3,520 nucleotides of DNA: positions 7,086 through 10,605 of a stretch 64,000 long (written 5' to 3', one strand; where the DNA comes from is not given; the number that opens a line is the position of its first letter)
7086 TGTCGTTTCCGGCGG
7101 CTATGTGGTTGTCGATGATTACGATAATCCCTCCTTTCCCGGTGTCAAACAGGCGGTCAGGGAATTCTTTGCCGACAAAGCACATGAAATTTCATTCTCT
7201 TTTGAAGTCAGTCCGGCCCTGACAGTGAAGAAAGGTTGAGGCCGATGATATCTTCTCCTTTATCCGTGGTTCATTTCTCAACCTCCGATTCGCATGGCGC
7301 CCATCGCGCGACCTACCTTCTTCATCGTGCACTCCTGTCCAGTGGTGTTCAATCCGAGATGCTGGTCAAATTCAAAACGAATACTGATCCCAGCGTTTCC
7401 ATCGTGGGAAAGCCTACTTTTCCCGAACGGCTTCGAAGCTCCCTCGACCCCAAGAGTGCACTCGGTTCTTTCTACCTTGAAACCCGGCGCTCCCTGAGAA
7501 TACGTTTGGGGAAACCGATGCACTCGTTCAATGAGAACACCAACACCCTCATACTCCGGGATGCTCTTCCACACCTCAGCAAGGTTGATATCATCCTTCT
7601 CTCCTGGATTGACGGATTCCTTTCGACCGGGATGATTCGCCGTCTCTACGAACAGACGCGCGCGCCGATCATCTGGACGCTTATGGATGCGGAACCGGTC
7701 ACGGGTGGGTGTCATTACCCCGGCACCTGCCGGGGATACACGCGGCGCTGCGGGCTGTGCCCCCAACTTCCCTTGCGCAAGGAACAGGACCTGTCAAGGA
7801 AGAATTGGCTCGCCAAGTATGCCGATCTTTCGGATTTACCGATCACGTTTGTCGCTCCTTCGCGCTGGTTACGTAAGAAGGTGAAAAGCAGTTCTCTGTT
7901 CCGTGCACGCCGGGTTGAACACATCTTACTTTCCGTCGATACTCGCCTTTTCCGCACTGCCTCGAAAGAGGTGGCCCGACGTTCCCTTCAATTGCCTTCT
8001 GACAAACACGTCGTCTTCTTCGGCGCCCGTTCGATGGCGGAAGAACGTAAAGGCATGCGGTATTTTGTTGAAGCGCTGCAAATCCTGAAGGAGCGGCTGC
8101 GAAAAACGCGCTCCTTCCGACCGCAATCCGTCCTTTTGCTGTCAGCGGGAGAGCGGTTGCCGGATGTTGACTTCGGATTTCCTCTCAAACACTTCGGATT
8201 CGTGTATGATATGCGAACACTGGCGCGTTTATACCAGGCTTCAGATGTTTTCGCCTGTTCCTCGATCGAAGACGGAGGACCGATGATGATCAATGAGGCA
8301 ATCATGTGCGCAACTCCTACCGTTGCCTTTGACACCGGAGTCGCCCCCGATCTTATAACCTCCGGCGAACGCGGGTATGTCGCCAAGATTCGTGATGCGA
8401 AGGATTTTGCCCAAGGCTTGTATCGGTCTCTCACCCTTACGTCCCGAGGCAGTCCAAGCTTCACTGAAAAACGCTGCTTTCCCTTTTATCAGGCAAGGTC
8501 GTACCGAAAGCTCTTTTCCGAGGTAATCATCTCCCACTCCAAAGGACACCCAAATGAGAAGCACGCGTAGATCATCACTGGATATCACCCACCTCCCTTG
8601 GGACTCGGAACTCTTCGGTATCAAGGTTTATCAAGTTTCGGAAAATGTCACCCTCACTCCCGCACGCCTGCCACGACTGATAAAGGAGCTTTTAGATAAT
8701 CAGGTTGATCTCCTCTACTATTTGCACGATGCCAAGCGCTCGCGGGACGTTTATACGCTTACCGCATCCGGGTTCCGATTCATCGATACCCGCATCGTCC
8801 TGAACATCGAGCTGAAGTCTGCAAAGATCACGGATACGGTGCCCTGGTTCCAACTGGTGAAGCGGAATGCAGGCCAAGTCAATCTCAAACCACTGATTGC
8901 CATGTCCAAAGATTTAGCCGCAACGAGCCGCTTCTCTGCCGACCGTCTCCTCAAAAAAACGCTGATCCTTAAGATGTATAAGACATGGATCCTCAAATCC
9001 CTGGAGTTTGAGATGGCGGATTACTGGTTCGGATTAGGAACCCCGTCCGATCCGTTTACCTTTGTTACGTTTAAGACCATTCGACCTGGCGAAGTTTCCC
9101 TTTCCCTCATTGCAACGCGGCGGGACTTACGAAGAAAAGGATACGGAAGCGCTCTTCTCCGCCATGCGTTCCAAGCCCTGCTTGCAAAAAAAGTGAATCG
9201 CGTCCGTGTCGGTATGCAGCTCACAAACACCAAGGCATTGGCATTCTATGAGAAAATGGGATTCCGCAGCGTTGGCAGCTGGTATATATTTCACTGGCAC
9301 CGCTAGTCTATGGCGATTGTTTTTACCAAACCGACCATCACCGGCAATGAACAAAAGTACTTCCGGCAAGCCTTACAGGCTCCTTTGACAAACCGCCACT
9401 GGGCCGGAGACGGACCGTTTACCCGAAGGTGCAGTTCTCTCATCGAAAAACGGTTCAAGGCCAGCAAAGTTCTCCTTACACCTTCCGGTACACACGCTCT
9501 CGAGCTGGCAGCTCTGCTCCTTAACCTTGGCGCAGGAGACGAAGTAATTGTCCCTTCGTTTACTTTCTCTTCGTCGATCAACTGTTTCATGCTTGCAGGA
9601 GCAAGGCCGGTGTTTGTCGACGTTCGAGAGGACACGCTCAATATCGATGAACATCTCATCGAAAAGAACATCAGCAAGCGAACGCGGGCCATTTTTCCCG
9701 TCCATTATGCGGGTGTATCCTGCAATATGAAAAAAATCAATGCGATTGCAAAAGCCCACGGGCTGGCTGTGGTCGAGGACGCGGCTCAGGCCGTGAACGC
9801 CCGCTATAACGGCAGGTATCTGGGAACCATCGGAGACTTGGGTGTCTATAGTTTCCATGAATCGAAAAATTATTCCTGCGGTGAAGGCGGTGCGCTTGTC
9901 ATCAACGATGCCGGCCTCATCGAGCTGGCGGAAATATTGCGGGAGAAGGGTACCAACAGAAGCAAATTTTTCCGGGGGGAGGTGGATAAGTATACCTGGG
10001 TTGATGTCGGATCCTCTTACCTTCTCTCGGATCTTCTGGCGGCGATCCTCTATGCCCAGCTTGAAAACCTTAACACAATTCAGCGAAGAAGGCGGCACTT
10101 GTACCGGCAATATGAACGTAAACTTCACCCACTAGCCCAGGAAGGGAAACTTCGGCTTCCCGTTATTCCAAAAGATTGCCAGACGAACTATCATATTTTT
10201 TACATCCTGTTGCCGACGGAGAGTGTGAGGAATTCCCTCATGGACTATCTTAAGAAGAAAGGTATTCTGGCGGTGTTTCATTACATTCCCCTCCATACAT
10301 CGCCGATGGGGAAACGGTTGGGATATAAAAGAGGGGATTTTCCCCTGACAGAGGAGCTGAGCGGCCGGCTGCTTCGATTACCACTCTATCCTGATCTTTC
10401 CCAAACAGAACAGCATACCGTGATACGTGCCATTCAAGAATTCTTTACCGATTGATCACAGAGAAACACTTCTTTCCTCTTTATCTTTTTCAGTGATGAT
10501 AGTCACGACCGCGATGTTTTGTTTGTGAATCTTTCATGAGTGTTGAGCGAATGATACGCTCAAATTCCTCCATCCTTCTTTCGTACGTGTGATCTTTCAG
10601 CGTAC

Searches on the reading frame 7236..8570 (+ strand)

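Call 16: search_protein_families(library=ncbifam, proteins=[window:7236-8570:+])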
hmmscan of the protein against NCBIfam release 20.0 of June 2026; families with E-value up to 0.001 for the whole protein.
window:7236-8570:+ (444 aa): 9 families
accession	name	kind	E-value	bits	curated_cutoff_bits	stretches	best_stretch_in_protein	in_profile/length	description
TIGR03088.1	stp2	hypoth_equivalog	4.6e-12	45.7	409.05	1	204-397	139-334/374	TIGR03088 family PEP-CTERM/XrtA system glycosyltransferase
TIGR02149.1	glgA_Coryne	subfamily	3.9e-08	32.8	302.4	1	328-393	276-343/391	glycogen synthase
NF041876.1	EPS_EpsE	equivalog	6.2e-08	32.3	400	1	329-397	289-357/389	exopolysaccharide biosynthesis GT4 family glycosyltransferase EpsE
NF047684.1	TeichurnBiosyTuaC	equivalog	6.9e-08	31.8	550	1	229-389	189-342/391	teichuronic acid biosynthesis protein TuaC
NF053787.1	GlcN_PG_synth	equivalog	1.3e-07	30.8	480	1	206-395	148-320/361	N-acetylglucosaminyl phosphatidylglycerol synthase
TIGR03999.1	thiol_BshA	equivalog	1e-06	28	273.7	1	323-394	260-331/375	N-acetyl-alpha-D-glucosaminyl L-malate synthase BshA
TIGR03449.1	mycothiol_MshA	equivalog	3.5e-06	26.2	462.5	1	327-398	295-366/406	D-inositol-3-phosphate glycosyltransferase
TIGR04015.1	WcaC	equivalog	6.4e-06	25.6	784.85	0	143-216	127-205/405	colanic acid biosynthesis glycosyltransferase WcaC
TIGR04047.1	MSMEG_0565_glyc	hypoth_equivalog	0.00034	19.8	259.85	0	321-402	263-342/373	MSMEG_0565 family glycosyltransferase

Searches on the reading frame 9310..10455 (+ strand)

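Call 16: search_protein_families(library=ncbifam, proteins=[window:9310-10455:+])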
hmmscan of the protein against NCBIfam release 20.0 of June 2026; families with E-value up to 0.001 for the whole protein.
window:9310-10455:+ (381 aa): 26 families (the best 25 are shown)
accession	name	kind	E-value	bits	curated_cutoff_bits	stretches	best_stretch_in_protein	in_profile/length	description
NF008687.0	PRK11706.1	equivalog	2.2e-168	559.8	375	1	3-379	2-374/375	dTDP-4-amino-4,6-dideoxygalactose transaminase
TIGR02379.1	ECA_wecE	subfamily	3.6e-153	509.8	434.85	1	3-379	2-375/376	dTDP-4-amino-4,6-dideoxy-D-glucose transaminase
TIGR03588.1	PseC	equivalog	2.5e-72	243.9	423.5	1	31-378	25-379/380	UDP-4-amino-4,6-dideoxy-N-acetyl-beta-L-altrosamine transaminase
NF008658.2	PRK11658.1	equivalog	4.5e-68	229.6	631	1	4-378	6-376/379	UDP-4-amino-4-deoxy-L-arabinose aminotransferase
TIGR04181.1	NHT_00031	hypoth_equivalog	6.5e-57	193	420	1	4-358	2-357/359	LegC family aminotransferase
NF011936.0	PRK15407.1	equivalog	3.9e-44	151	423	1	30-380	59-437/440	lipopolysaccharide biosynthesis protein RfbH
TIGR04427.1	PLP_DesI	equivalog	4.6e-41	141.2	650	1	14-371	30-375/390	dTDP-4-dehydro-6-deoxyglucose aminotransferase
NF041364.1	GntC_guanitoxin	equivalog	7.9e-10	38.2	415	1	48-158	57-174/356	guanitoxin biosynthesis PLP-dependent (S)-gamma-hydroxy-L-arginine cyclodehydratase GntC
NF005817.0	PRK07683.1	equivalog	9.4e-10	37.7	575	1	52-148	90-188/387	aminotransferase A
NF004770.0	PRK06108.1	subfamily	5.1e-08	32.1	422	1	42-157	87-209/396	pyridoxal phosphate-dependent aminotransferase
NF004975.0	PRK06348.1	equivalog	2.1e-07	30.3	549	1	46-157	84-201/384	pyridoxal phosphate-dependent aminotransferase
NF005816.0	PRK07682.1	equivalog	6.4e-07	28.3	620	1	52-161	91-206/390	aminotransferase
NF004621.0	PRK05957.1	equivalog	7.2e-07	28.3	498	1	52-160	90-202/389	pyridoxal phosphate-dependent aminotransferase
NF006569.0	PRK09082.1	subfamily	1.7e-06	27.4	420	1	51-129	91-168/386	methionine aminotransferase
NF006488.0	PRK08912.1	equivalog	1.9e-06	27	498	1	52-139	88-177/387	aminotransferase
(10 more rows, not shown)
